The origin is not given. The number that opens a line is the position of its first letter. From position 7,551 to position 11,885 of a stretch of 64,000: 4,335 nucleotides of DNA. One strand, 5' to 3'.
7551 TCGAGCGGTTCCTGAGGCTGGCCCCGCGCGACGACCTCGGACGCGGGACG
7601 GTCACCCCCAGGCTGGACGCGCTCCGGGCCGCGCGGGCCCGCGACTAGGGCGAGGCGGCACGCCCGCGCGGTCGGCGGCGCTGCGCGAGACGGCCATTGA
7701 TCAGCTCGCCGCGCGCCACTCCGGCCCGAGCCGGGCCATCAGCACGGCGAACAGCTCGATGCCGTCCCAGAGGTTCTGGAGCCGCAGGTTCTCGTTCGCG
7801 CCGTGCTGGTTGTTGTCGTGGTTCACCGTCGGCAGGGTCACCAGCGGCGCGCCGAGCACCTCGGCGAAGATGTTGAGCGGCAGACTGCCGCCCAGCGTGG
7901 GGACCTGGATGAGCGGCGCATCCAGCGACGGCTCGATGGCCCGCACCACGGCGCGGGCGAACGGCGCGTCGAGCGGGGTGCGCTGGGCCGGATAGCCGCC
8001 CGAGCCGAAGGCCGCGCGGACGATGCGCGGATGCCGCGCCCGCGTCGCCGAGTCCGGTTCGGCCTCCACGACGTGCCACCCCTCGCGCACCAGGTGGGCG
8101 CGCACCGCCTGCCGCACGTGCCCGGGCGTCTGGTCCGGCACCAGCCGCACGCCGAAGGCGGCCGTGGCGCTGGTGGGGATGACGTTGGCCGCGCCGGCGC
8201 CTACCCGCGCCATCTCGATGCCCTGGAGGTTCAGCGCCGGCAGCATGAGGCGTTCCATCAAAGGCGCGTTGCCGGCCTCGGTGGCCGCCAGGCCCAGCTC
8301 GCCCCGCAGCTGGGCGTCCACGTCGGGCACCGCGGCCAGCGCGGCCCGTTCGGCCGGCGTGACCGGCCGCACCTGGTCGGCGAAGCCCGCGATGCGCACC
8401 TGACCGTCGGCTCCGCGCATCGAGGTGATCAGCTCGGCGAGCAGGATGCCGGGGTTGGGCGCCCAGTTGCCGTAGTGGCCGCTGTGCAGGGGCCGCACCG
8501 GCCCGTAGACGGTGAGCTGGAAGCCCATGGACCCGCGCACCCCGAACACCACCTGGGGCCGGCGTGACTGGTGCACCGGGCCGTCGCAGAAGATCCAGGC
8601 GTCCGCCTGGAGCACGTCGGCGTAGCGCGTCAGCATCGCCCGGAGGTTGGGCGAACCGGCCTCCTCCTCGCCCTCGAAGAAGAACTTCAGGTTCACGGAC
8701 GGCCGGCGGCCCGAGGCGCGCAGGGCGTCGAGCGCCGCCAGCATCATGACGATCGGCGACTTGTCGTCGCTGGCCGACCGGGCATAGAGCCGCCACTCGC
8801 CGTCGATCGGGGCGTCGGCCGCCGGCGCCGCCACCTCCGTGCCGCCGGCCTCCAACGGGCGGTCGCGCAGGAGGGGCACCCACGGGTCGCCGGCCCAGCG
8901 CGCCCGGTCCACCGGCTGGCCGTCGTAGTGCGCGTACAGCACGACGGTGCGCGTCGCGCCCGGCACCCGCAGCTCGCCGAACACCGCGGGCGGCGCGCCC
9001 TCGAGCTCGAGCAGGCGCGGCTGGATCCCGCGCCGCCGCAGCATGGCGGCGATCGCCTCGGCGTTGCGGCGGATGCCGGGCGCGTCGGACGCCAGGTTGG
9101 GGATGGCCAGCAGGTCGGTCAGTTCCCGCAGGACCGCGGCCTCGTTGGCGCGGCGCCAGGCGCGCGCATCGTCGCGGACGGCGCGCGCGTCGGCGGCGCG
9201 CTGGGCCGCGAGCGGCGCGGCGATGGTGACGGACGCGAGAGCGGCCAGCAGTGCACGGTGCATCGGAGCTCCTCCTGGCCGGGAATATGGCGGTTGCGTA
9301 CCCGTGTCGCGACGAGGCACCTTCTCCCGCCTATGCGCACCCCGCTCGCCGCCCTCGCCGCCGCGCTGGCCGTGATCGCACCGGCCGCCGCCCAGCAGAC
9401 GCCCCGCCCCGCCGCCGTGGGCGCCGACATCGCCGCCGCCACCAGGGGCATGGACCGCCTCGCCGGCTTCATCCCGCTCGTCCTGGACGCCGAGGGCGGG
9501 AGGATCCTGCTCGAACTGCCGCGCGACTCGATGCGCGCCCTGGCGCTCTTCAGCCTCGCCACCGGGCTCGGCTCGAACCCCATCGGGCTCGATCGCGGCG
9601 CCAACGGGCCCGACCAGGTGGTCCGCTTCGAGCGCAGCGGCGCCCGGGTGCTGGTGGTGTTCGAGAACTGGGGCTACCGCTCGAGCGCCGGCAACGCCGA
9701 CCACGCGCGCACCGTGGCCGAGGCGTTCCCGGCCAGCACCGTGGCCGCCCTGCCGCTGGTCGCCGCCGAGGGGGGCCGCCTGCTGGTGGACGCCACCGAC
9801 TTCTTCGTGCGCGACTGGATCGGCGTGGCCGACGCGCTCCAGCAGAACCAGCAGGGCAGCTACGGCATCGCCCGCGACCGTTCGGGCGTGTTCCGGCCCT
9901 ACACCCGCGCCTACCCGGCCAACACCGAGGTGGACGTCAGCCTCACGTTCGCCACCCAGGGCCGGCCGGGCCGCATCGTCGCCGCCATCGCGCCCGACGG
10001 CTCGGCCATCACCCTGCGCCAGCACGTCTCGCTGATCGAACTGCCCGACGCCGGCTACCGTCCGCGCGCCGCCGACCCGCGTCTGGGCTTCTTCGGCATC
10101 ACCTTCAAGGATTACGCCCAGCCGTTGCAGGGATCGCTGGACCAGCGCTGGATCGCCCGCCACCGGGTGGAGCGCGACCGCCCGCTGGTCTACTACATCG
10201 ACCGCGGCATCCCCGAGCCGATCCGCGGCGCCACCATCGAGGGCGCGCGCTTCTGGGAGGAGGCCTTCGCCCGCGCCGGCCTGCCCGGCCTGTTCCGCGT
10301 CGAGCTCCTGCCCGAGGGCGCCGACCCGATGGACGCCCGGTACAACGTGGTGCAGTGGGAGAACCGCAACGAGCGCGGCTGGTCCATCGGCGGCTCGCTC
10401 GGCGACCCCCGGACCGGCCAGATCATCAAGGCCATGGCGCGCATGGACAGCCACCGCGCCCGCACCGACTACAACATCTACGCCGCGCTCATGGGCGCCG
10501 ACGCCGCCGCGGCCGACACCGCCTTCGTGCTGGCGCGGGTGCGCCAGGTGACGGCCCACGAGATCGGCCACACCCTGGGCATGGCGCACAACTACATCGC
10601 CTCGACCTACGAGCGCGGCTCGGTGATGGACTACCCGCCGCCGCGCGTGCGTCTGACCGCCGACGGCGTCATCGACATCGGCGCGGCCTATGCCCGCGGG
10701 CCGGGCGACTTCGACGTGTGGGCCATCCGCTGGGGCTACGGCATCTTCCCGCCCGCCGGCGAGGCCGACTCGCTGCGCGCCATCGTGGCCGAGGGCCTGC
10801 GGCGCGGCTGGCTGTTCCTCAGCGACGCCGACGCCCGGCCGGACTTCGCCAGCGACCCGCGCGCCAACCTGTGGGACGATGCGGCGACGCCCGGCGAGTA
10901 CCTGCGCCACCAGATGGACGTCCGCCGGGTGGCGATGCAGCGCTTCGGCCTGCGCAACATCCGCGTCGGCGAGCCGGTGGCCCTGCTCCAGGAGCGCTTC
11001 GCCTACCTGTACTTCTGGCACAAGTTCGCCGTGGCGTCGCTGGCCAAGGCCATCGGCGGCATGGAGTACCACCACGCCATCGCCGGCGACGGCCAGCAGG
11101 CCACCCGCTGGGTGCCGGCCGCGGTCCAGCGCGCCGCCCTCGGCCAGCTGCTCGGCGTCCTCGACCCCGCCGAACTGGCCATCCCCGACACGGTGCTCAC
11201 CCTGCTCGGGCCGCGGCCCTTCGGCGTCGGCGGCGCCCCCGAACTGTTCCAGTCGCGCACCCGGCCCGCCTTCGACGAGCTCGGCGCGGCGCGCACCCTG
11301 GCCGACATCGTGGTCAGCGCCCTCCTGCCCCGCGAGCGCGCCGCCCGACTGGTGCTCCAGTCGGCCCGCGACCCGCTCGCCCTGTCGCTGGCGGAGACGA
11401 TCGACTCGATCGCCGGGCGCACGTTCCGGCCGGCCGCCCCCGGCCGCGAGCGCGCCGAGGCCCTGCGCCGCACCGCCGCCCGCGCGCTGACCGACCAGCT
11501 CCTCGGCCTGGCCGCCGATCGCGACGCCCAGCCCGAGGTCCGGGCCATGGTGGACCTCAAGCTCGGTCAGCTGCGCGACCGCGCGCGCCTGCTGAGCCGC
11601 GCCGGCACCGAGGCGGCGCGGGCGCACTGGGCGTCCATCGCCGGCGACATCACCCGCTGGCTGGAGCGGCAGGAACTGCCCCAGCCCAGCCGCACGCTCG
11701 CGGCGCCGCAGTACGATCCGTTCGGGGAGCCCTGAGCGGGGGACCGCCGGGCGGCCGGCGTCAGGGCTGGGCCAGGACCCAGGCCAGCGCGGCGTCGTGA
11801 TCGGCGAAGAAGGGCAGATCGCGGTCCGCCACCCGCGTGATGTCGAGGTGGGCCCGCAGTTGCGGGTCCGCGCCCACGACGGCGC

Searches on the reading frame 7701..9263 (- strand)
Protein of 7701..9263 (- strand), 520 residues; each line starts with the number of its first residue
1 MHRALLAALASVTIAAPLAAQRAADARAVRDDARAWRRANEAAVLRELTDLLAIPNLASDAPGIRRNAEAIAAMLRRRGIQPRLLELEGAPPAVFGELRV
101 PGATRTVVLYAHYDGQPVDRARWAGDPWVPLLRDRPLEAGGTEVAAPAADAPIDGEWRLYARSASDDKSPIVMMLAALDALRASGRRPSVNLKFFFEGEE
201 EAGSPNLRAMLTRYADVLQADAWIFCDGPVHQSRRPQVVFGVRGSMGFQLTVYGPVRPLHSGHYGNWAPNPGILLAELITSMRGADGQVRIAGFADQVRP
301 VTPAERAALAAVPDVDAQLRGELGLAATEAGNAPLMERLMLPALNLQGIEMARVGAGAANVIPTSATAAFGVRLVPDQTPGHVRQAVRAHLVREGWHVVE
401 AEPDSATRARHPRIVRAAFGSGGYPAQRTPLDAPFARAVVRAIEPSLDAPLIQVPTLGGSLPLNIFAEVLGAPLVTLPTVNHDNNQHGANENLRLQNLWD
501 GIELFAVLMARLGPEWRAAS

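Call 79: search_protein_families(library=pfam, proteins=[window:7701-9263:-], max_evalue=0.001)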
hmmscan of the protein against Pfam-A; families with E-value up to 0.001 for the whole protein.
window:7701-9263:- (520 aa): 3 families
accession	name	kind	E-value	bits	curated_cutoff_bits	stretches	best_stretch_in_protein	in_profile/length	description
PF01546.33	Peptidase_M20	-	1.7e-17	64.4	24.6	1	109-509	2-204/206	Peptidase family M20/M25/M40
PF07687.19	M20_dimer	-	6.7e-10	39.3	21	1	241-392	2-100/107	Peptidase dimerisation domain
PF04389.22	Peptidase_M28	-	8e-05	22.9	21.3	1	101-203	8-69/193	Peptidase family M28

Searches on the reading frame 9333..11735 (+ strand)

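Call 79: search_protein_families(library=pfam, proteins=[window:9333-11735:+], max_evalue=0.001)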
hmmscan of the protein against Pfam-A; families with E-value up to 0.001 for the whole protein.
window:9333-11735:+ (800 aa): 2 families
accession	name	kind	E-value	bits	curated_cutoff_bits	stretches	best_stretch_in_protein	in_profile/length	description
PF16313.11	DUF4953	-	1.3e-53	182.7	24.2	1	394-701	4-313/316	Met-zincin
PF17148.9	DUF5117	-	7.2e-31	107.9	27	1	89-280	1-187/189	Domain of unknown function (DUF5117)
